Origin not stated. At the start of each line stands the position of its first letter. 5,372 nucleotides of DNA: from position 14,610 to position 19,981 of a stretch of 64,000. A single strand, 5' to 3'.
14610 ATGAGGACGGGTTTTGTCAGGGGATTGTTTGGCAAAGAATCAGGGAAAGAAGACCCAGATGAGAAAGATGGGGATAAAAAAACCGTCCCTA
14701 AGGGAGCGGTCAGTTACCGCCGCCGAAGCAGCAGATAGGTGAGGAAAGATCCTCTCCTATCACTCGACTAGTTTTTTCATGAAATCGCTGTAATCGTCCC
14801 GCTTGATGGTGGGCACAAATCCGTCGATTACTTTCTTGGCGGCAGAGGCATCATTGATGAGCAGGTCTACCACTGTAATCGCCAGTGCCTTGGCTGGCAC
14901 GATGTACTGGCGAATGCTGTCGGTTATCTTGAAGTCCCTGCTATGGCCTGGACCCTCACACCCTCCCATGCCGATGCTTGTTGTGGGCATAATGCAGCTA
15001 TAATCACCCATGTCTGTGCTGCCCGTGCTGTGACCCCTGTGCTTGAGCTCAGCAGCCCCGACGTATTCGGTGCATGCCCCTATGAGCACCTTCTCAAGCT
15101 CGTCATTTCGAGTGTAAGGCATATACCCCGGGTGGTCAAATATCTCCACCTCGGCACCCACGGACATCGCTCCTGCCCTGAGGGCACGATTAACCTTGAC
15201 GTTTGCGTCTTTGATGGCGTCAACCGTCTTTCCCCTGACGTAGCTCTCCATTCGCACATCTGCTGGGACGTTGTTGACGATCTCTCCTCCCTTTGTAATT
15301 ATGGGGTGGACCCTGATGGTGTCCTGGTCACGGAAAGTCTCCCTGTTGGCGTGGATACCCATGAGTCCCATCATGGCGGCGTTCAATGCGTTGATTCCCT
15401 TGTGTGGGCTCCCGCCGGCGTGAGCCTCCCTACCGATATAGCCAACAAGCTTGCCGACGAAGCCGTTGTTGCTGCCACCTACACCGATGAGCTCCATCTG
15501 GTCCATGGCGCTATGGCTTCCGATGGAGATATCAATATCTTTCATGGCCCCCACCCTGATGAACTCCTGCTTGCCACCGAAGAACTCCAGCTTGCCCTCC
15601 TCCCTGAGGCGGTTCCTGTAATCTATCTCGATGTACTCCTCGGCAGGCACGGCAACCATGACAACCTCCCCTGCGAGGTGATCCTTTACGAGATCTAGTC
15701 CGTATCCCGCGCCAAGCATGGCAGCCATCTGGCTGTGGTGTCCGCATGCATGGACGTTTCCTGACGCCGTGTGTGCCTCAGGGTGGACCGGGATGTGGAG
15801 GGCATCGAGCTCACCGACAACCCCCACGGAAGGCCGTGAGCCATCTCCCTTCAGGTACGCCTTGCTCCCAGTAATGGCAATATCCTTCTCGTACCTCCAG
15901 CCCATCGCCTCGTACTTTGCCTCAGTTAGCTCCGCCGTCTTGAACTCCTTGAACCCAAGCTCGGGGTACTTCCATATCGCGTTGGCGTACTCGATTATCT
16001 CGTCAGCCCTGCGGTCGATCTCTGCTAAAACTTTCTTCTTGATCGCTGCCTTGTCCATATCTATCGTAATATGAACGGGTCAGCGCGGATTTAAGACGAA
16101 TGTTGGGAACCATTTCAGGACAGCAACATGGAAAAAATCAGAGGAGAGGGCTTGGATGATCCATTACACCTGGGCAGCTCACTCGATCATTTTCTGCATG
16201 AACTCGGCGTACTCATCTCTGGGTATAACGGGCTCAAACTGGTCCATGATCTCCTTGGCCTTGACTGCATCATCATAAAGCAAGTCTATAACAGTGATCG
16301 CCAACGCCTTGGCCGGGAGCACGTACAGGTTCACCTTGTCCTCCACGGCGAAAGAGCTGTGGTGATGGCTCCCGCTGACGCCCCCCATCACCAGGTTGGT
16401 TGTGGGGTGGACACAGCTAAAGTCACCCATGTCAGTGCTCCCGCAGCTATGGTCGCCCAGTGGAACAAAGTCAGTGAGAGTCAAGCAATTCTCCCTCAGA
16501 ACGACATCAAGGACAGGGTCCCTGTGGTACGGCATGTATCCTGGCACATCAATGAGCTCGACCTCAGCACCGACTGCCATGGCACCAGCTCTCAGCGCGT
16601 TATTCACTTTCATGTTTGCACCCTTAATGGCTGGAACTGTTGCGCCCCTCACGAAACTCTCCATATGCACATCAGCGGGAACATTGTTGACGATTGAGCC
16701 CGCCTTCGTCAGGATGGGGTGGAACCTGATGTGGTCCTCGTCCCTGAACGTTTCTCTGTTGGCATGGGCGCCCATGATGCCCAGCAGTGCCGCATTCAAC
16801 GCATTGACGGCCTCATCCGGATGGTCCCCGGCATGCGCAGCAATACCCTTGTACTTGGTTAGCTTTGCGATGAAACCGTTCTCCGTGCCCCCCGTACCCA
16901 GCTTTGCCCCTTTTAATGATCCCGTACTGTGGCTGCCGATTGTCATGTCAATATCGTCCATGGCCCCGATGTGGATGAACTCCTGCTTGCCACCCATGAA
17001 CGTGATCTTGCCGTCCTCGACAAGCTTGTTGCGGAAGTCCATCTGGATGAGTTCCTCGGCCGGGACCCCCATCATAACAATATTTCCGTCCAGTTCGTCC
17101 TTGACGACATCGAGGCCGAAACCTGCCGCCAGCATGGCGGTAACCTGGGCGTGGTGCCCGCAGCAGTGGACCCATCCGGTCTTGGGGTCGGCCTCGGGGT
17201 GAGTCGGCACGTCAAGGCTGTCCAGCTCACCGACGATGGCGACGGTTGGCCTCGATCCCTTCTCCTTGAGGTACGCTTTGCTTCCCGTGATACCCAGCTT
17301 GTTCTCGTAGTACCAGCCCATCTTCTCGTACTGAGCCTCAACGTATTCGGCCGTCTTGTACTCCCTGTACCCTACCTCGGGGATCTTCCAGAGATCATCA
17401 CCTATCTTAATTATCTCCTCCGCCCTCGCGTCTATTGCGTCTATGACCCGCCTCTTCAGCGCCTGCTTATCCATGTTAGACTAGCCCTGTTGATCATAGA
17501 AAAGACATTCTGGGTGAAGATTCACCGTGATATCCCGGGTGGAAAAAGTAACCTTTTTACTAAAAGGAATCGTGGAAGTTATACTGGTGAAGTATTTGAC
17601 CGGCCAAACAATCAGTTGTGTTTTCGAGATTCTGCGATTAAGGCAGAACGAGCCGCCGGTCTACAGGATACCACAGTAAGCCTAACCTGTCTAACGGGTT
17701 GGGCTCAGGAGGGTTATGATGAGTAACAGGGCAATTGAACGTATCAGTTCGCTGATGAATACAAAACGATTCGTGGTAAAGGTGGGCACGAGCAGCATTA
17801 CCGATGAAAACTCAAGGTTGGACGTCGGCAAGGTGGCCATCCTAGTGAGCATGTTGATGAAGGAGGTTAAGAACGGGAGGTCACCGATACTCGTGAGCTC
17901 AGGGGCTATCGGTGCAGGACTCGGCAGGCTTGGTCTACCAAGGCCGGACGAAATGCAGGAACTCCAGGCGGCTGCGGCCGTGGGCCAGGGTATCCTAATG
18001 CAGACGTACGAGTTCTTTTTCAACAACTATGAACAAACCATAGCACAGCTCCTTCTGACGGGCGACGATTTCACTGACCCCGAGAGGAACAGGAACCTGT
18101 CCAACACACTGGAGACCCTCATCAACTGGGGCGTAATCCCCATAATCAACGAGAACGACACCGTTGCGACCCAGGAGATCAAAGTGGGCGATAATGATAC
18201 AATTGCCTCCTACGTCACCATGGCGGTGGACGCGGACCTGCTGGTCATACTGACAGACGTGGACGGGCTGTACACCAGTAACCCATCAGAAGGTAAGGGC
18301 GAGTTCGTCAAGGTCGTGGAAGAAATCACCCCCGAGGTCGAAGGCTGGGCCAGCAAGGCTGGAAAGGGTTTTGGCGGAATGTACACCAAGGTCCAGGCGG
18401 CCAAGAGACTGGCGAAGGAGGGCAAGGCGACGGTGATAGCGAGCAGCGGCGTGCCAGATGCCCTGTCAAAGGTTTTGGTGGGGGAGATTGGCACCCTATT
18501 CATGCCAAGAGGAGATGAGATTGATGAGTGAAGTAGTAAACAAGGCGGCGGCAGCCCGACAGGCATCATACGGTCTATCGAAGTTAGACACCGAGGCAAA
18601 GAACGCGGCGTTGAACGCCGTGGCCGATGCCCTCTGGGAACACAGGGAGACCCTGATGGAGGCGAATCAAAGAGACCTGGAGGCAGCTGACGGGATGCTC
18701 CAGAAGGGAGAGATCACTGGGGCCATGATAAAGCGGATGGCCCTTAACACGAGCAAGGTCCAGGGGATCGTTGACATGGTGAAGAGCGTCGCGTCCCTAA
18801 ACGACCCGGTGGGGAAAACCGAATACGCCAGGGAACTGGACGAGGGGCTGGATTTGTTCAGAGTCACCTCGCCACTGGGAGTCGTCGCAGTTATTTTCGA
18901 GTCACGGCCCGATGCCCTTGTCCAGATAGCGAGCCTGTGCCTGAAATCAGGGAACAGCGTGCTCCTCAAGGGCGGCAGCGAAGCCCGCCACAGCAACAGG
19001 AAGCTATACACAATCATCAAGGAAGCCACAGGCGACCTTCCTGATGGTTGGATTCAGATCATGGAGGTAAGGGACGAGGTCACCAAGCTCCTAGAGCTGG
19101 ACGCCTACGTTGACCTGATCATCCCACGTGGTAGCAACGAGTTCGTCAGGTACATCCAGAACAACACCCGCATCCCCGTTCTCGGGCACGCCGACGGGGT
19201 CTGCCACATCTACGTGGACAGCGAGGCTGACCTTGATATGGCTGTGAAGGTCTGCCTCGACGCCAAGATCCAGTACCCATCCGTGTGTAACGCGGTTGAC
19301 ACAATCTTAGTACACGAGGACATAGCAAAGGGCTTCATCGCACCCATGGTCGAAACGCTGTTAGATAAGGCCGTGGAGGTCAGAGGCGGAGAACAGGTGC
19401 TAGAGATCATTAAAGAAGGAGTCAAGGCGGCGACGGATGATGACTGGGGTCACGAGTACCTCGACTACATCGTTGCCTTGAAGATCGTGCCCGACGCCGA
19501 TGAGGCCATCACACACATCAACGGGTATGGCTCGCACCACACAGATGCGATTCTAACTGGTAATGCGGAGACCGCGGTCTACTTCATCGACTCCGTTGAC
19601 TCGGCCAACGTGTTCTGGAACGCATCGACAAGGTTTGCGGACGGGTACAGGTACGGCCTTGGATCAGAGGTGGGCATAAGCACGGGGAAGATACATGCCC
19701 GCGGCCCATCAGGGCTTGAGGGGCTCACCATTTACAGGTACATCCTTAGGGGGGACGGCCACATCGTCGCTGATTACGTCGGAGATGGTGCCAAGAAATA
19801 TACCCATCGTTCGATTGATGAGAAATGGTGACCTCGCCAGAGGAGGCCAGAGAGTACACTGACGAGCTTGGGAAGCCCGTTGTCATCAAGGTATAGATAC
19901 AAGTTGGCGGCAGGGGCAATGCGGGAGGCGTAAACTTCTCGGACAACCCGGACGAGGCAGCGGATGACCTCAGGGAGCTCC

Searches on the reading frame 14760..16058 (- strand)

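Call 60: search_protein_families(library=pfam, proteins=[window:14760-16058:-], max_evalue=0.00001)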
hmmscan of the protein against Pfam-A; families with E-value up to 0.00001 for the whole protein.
window:14760-16058:- (432 aa): 1 family
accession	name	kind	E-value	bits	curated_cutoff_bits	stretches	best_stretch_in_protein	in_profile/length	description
PF01546.33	Peptidase_M20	-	1.6e-09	38.4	24.6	1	84-379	6-189/206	Peptidase family M20/M25/M40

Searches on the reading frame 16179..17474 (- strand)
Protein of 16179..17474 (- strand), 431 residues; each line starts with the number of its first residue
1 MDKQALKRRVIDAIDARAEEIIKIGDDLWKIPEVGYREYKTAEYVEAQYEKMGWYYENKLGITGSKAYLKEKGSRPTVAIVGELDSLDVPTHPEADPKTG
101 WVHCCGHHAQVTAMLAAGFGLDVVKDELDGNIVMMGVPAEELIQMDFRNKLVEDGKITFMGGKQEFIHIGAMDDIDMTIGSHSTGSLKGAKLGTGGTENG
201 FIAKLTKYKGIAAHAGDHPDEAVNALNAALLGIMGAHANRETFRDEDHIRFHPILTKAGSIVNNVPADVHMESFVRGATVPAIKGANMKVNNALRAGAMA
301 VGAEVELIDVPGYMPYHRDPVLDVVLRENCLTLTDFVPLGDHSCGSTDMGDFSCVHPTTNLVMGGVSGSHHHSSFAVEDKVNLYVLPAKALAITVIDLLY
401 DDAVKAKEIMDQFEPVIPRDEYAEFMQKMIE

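Call 60: search_protein_families(library=pfam, proteins=[window:16179-17474:-], max_evalue=0.00001)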
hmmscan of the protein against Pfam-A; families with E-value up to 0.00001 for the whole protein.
window:16179-17474:- (431 aa): 1 family
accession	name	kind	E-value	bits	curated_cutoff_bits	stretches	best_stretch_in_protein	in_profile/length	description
PF01546.33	Peptidase_M20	-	1.4e-06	28.8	24.6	1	95-379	21-191/206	Peptidase family M20/M25/M40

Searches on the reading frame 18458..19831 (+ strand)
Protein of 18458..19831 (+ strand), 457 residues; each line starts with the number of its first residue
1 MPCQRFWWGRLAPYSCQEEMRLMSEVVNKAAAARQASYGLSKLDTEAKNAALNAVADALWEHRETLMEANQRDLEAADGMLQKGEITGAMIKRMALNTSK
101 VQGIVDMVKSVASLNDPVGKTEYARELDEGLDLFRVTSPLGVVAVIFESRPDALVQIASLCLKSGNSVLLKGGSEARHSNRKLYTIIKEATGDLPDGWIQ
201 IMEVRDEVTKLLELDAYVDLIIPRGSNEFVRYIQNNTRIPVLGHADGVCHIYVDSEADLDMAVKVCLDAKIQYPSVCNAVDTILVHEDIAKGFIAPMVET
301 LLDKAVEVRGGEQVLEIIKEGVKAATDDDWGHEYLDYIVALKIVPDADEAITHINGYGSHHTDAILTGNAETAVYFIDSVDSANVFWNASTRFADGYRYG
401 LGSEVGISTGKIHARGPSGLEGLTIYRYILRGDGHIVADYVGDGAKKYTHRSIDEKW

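Call 60: search_protein_families(library=pfam, proteins=[window:18458-19831:+], max_evalue=0.00001)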
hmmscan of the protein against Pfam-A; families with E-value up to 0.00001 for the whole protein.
window:18458-19831:+ (457 aa): 1 family
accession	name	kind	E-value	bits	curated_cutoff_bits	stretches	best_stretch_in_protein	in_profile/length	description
PF00171.27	Aldedh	-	7.2e-22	78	23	1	26-301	31-293/461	Aldehyde dehydrogenase family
